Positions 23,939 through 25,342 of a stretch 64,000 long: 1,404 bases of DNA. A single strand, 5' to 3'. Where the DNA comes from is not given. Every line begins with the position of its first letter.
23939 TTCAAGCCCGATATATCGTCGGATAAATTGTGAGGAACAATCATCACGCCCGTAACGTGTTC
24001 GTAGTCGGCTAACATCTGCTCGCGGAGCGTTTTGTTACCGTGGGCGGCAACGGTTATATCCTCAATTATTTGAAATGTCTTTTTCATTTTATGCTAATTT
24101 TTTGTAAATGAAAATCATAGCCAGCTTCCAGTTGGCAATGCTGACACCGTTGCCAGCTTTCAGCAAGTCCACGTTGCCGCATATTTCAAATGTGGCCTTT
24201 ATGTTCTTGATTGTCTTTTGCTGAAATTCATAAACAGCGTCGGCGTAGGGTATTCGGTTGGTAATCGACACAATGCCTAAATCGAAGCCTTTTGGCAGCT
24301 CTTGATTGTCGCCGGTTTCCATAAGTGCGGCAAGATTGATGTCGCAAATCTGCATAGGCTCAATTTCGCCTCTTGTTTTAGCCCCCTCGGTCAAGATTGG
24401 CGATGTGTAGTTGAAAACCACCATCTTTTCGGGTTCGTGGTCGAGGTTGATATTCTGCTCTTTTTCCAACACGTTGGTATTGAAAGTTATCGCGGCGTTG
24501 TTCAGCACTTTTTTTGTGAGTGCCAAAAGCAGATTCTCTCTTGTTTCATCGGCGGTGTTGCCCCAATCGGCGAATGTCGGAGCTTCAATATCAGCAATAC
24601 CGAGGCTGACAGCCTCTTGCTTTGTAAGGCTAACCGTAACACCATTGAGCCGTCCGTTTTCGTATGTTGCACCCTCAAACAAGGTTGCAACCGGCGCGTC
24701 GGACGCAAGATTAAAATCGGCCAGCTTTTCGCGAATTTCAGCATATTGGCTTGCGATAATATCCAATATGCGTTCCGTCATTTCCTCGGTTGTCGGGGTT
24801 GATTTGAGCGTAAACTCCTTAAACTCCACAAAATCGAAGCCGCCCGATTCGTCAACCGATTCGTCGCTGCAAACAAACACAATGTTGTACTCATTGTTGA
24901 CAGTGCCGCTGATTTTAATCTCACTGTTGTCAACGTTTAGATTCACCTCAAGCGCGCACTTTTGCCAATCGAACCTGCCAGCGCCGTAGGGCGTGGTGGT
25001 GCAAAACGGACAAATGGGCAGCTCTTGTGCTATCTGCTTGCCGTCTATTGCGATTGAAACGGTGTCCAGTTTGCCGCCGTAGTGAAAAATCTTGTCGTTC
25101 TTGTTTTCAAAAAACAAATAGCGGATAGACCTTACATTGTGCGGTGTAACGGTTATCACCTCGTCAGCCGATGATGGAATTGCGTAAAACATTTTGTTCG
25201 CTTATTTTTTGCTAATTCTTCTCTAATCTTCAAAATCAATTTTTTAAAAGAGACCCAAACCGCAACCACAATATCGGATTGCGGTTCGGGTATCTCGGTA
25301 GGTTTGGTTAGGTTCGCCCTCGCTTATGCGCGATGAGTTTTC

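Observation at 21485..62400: [LI]-x-G-[ILF]-x-G-[ILF]-[DG] motif shared between late-arm proteins and the DarB-like operon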

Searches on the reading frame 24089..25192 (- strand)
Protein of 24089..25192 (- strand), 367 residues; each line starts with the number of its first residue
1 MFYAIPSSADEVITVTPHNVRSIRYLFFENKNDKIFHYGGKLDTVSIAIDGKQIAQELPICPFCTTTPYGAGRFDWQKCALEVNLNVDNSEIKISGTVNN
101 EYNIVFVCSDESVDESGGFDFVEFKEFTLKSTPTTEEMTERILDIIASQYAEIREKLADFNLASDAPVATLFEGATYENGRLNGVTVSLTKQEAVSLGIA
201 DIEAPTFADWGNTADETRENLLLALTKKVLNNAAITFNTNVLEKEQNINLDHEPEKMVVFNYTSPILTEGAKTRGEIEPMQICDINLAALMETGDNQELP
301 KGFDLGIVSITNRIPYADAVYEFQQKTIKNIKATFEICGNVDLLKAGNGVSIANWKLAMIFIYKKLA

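Call 4: search_protein_families(library=pfam, proteins=[window:24089-25192:-], max_evalue=0.01)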
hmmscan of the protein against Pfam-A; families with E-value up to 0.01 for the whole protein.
window:24089-25192:- (367 aa): 0 families

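Call 5: search_protein_families(library=phrogs, proteins=[window:24089-25192:-], max_evalue=0.001)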
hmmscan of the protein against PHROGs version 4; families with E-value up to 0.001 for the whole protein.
window:24089-25192:- (367 aa): 0 families

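Call 14: find_homologous_proteins(query=window:24089-25192:-, max_evalue=0.001)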
Query window:24089-25192:- (367 aa): 21 proteins with E <= 0.001 among 5262 candidates.
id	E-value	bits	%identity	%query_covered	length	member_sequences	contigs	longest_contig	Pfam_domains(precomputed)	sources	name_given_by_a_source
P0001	8.7e-232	786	95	100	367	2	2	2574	-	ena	-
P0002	3.4e-207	706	84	100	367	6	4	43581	-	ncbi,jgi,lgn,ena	jgi:hypothetical protein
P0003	3.5e-189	646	80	100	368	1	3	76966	-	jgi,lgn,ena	-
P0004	5.2e-166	570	70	100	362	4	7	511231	-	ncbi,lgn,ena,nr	ncbi:MAG: hypothetical protein IKO46_05940 [Salinivirgaceae bacterium]|nr:hypothetical protein [Sali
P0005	2.2e-156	538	67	100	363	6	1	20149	-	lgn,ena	-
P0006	5.9e-140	484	62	100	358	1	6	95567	-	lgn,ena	-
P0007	4.9e-93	330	46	100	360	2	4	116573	-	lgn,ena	-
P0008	2.0e-92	328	46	100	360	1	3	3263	-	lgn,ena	-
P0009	2.4e-92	328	45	100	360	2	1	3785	-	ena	-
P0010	4.2e-92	327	47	100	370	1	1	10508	-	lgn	-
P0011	6.2e-92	327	46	100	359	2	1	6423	-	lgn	-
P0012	6.4e-91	323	46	100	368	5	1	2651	-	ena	-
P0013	5.3e-89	317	45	100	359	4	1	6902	-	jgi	-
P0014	1.5e-87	312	45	100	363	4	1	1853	-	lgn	-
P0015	1.7e-52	197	33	100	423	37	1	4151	-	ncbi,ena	-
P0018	7.1e-42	162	31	100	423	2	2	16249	-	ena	-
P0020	4.6e-39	153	50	35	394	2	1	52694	-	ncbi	-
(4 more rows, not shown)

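Call 15: find_encoding_contigs(protein=P0004, flank=10000, max_places=2)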
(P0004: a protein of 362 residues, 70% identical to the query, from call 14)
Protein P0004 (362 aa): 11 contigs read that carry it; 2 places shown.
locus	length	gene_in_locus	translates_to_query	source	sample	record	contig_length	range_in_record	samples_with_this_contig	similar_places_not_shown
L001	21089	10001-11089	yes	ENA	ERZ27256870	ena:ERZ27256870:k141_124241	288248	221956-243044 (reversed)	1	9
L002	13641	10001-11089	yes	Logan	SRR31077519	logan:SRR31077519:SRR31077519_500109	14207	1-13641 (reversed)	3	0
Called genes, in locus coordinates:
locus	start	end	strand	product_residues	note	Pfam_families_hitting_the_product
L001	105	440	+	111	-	-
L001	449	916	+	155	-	-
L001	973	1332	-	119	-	PF13657:Couple_hipA (weak)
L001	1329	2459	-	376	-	PF07804:HipA_C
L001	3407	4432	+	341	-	PF01841:Transglut_core (weak), PF04473:DUF553 (weak)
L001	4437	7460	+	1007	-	-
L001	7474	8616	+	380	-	PF08239:SH3_3 (weak)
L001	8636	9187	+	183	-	-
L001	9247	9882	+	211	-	-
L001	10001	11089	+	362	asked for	-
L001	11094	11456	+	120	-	-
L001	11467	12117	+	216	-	-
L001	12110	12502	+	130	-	-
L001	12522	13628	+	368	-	PF08614:ATG16 (weak), PF10473:CENP-F_leu_zip (weak)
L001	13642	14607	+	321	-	-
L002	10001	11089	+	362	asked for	-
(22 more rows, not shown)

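Call 16: find_encoding_contigs(protein=P0006, flank=10000, max_places=2)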
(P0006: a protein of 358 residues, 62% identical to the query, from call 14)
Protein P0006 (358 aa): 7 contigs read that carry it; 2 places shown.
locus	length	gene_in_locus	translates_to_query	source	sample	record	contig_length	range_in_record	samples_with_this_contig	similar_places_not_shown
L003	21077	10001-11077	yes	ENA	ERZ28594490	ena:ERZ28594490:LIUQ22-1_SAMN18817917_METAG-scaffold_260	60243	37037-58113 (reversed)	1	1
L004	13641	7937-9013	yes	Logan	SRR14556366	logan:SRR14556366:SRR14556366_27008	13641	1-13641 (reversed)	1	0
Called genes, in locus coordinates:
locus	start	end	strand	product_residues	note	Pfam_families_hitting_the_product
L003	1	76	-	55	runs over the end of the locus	-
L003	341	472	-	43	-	-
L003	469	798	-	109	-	-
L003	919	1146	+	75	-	-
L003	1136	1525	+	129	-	-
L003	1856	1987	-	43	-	-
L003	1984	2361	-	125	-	-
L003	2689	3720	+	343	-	PF01841:Transglut_core (weak), PF04473:DUF553 (weak)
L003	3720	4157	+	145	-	PF18812:PBECR3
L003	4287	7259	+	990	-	-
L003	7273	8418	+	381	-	-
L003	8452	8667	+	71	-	-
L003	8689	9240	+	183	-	-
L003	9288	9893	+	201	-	-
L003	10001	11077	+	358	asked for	-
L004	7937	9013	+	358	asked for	-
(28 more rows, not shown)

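Call 17: find_encoding_contigs(protein=P0007, flank=10000, max_places=2)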
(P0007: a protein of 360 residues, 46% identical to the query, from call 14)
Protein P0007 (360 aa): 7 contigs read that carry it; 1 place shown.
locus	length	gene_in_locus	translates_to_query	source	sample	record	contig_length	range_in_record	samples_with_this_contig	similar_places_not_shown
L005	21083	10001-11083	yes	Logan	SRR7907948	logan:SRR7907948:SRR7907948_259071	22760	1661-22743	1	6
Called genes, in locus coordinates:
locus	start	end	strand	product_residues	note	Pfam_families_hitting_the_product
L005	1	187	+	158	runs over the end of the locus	PF01844:HNH (faint)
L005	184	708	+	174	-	-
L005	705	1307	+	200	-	-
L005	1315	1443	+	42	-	-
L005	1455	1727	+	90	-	-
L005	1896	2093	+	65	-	-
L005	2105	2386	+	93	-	-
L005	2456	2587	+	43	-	-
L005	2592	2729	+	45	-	-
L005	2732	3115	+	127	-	-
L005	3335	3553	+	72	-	-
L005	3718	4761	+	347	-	PF04473:DUF553 (weak), PF01841:Transglut_core (weak)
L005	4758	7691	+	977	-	-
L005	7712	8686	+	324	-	PF08239:SH3_3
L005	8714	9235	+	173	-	-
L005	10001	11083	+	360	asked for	-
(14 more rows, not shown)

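Call 18: find_encoding_contigs(protein=P0020, flank=10000, max_places=1)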
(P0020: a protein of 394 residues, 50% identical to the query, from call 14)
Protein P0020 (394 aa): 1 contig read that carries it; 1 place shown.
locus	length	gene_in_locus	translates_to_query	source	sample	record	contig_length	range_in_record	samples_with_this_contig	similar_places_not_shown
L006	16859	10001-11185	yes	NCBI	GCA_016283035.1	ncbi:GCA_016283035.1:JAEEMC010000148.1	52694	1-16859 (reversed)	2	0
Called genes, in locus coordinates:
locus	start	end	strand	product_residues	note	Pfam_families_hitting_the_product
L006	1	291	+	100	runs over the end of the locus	-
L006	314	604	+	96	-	-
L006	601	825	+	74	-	-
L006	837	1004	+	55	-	-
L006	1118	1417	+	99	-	-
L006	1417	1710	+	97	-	-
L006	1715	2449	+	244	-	-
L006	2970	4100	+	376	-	PF01841:Transglut_core (weak)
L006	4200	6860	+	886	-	-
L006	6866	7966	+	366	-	PF06347:SH3_4 (weak), PF08239:SH3_3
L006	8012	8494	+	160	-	-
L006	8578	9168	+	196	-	-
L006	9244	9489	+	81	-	-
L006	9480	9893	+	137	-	PF18798:LPD3 (weak)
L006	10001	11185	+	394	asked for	-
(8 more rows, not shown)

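Call 19: find_encoding_contigs(protein=P0018, flank=10000, max_places=1)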
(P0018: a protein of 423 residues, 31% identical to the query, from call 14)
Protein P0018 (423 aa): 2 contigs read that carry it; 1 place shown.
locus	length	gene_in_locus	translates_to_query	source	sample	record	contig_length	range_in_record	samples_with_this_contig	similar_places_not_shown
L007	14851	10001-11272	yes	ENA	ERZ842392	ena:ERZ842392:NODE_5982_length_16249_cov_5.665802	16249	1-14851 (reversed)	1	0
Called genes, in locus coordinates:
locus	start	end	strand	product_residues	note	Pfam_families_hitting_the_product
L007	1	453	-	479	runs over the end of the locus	PF01943:Polysacc_synt, PF13440:Polysacc_synt_3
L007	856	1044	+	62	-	PF14053:DUF4248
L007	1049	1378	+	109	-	-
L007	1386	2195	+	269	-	PF14297:Lin1244_N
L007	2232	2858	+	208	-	-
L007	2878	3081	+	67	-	-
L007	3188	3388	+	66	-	-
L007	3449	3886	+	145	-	PF18498:DUF5618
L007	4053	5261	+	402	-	PF01841:Transglut_core (weak)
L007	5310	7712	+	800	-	-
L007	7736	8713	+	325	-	PF06347:SH3_4 (weak), PF08239:SH3_3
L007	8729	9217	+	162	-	-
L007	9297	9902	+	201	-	-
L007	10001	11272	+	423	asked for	-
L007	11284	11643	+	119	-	-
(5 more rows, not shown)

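Call 20: find_encoding_contigs(protein=P0003, flank=10000, max_places=1)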
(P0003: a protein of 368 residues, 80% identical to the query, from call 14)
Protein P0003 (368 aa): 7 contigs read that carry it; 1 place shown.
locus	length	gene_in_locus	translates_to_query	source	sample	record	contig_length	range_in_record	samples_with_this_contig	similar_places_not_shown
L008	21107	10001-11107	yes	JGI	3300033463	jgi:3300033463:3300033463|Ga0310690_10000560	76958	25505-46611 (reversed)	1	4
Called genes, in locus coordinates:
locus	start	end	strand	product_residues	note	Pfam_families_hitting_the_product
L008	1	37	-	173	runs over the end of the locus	-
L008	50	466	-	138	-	-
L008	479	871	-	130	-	-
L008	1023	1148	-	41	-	-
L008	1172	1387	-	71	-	-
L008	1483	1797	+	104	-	-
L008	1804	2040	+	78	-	-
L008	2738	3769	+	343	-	PF01841:Transglut_core (weak), PF04473:DUF553 (weak)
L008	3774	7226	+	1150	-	-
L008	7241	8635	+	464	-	PF08239:SH3_3 (weak)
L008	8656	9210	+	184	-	-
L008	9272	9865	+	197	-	-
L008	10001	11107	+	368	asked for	-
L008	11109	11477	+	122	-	-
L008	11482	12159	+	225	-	-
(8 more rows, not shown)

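Call 39: search_solved_structures(query=A4, max_evalue=1)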
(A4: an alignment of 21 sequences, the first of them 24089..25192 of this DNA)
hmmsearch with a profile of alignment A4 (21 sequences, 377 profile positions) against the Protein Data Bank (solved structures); distinct sequences matched with E-value up to 1: 0.

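Call 49: predict_structure(alignment_id=A4)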
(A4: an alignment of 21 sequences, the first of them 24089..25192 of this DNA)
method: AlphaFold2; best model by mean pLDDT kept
length: 367 residues; sequences in the alignment: 21
mean_pLDDT: 83.8   pTM: 0.77
mean pLDDT of the five models: 83.8, 82.6, 81.3, 77.0, 76.5
residues with pLDDT >= 90: 135; 70-90: 187; 50-70: 43; < 50: 2
segments of 3 or more residues with pLDDT < 50: none
pLDDT, mean of each block of 10 residues (from residue 1): 87 92 91 58 85 86 69 79 91 83 91 83 89 85 93 93 94 78 85 92 88 84 90 77 91 91 76 69 80 85 86 86 90 83 56 84 82
secondary structure, 60 per line:
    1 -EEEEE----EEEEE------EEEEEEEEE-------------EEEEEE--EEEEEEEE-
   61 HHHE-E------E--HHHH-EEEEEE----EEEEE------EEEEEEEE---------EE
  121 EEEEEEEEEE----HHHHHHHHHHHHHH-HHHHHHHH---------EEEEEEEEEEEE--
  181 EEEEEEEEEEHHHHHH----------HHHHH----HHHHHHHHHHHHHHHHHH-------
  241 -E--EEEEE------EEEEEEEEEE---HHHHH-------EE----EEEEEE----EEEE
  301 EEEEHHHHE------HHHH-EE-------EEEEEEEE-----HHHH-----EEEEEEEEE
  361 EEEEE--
elements in order: E2-6 E11-15 E22-30 E44-49 E52-59 H76-79 E81-86 E91-95 E102-109 E119-130 H135-148 H150-157 E167-178 E181-190 H191-196 H207-211 H216-233 E245-249 E256-265 H269-273 E287-292 E297-304 H305-308 H316-319 E330-337 H343-346 E352-365
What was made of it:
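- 24089..25192 (-): Context: double jelly-roll-like major capsid protein candidate. AF2 pLDDT 83.8 (call 49).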

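Call 51: fold_search(model_id=the predicted structure, library=pdb)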
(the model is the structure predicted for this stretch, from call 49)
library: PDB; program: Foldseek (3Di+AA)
matches with E <= 10: 890; with E <= 0.001: 9
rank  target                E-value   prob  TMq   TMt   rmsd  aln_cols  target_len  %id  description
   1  3kt7                  3.4e-06  0.41  0.11  0.08  23.6       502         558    8  Crystal structure of Tpa1 from Saccharomyces cerevisiae, a component of the messenger ribonucleoprotein complex (released 2010-01-19)
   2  8hif_Z1               3.2e-05  0.99  0.32  0.27  12.2       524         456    8  One asymmetric unit of Singapore grouper iridovirus capsid (released 2023-04-19)
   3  8hif_U1               5.4e-05  0.99  0.33  0.28  10.9       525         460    7  One asymmetric unit of Singapore grouper iridovirus capsid (released 2023-04-19)
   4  9h9a                  2.7e-04  0.35  0.15  0.07  24.8       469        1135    9  native structure of the full-length pesticidal protein Cry8Ba2, from crystals formed in vivo (form 1) (released 2025-12-03)
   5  4nhy_C                5.3e-04  0.20  0.13  0.11  21.0       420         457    9  Crystal structure of human OGFOD1, 2-oxoglutarate and iron-dependent oxygenase domain containing 1, in complex with py (released 2014-11-19)
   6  1pgs                  6.0e-04  0.54  0.21  0.23  15.1       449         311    9  THE THREE-DIMENSIONAL STRUCTURE OF PNGASE F, A GLYCOSYLASPARAGINASE FROM FLAVOBACTERIUM MENINGOSEPTICUM (released 1995-01-26)
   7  4kq7_A                6.7e-04  0.97  0.35  0.35  11.3       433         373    9  Crystal structure of a DUF2961 family protein (BACUNI_00161) from Bacteroides uniformis ATCC 8492 at 1.62 A resolution (released 2013-07-17)
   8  8ic8_H                6.7e-04  0.93  0.32  0.32  11.3       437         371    8  Exo-alpha-D-arabinofuranosidase from Microbacterium arabinogalactanolyticum (released 2023-08-16)
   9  8ic8_A                7.1e-04  0.96  0.33  0.33   8.7       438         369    7  Exo-alpha-D-arabinofuranosidase from Microbacterium arabinogalactanolyticum (released 2023-08-16)
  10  8h2i_cR               1.8e-03  0.75  0.30  0.29   9.9       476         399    6  Near-atomic structure of five-fold averaged PBCV-1 capsid (released 2022-11-16)
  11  8ic8_B                2.0e-03  0.92  0.33  0.33   8.9       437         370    7  Exo-alpha-D-arabinofuranosidase from Microbacterium arabinogalactanolyticum (released 2023-08-16)
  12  6f1c_A                3.2e-03  0.33  0.17  0.21  30.2       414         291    8  C1rC1s complex (released 2018-01-17)
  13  7vmh_C                3.6e-03  0.91  0.15  0.37   7.7       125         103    6  Crystal structure of Arabidopsis thaliana HDT4 (released 2022-09-21)
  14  2vvf_A                3.8e-03  0.80  0.29  0.36   9.6       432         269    5  Crystal structure of the major capsid protein P2 from Bacteriophage PM2 (released 2008-09-16)
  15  7sqc_1A               4.1e-03  0.66  0.24  0.08  12.2       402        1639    7  Ciliary C1 central pair apparatus isolated from Chlamydomonas reinhardtii (released 2022-04-13)
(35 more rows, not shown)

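Call 57: fold_search(model_id=the predicted structure, library=viral)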
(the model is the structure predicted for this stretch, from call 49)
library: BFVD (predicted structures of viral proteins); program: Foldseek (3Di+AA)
matches with E <= 10: 1171; with E <= 0.001: 12
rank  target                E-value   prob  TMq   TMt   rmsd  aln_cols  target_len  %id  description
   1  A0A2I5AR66            7.9e-06  0.89  0.17  0.17  23.8       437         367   10  Uncharacterized protein [Gluconobacter phage GC1]
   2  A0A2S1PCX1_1          3.3e-05  0.57  0.15  0.08  52.1       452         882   10  Minor tail protein [Mycobacterium phage TChen]
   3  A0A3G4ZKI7            7.2e-05  0.99  0.34  0.30   7.9       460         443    8  Uncharacterized protein [Terrestrivirus sp.]
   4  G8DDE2                1.1e-04  0.99  0.34  0.31  10.0       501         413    8  (no name in the UniProt tables at hand)
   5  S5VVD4                1.2e-04  0.28  0.15  0.08  40.5       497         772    8  Tail fiber protein [Pseudomonas phage PaBG]
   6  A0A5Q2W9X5            1.4e-04  0.14  0.11  0.11  31.4       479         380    9  (no name in the UniProt tables at hand)
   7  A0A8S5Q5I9            1.7e-04  0.41  0.14  0.05  26.6       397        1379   10  Tail protein [Siphoviridae sp. ctxrg1]
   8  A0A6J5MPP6            2.5e-04  0.13  0.11  0.04  29.2       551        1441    8  PKD domain containing protein [uncultured Caudovirales phage]
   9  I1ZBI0                3.2e-04  1.00  0.33  0.43  10.0       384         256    6  (no name in the UniProt tables at hand)
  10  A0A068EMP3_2          3.4e-04  0.44  0.16  0.06  25.5       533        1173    7  Putative tail protein [Bacillus phage CP-51]
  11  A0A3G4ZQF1            3.6e-04  0.14  0.13  0.12  24.3       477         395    8  F-box domain-containing protein [Barrevirus sp.]
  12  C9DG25                4.1e-04  0.84  0.19  0.27  13.7       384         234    8  Uncharacterized protein [Delftia phage PhiW-14]
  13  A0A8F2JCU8            1.1e-03  0.07  0.08  0.07  71.5       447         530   11  Tail fibers protein [Klebsiella phage Kp_Pokalde_001]
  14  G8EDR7                1.1e-03  0.51  0.18  0.20  21.7       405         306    9  (no name in the UniProt tables at hand)
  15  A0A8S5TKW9            1.2e-03  0.54  0.17  0.16  20.5       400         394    6  Uncharacterized protein [Siphoviridae sp. ctGkF2]
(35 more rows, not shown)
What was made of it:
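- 24089..25192 (-): Foldseek matches iridovirus, PBCV-1, PM2, phiCjT23 and STIV capsid proteins and a tectivirus GC1 protein (calls 51, 57).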

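Call 110: search_dna_similar(query=window:24089-25192:-, collection=phages, mode=protein, max_evalue=0.001, max_rows=10)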
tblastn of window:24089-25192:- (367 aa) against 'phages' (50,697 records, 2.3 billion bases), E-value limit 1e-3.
No match.
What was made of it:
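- Tried and rejected: tblastn of the capsid protein against phages (call 110).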
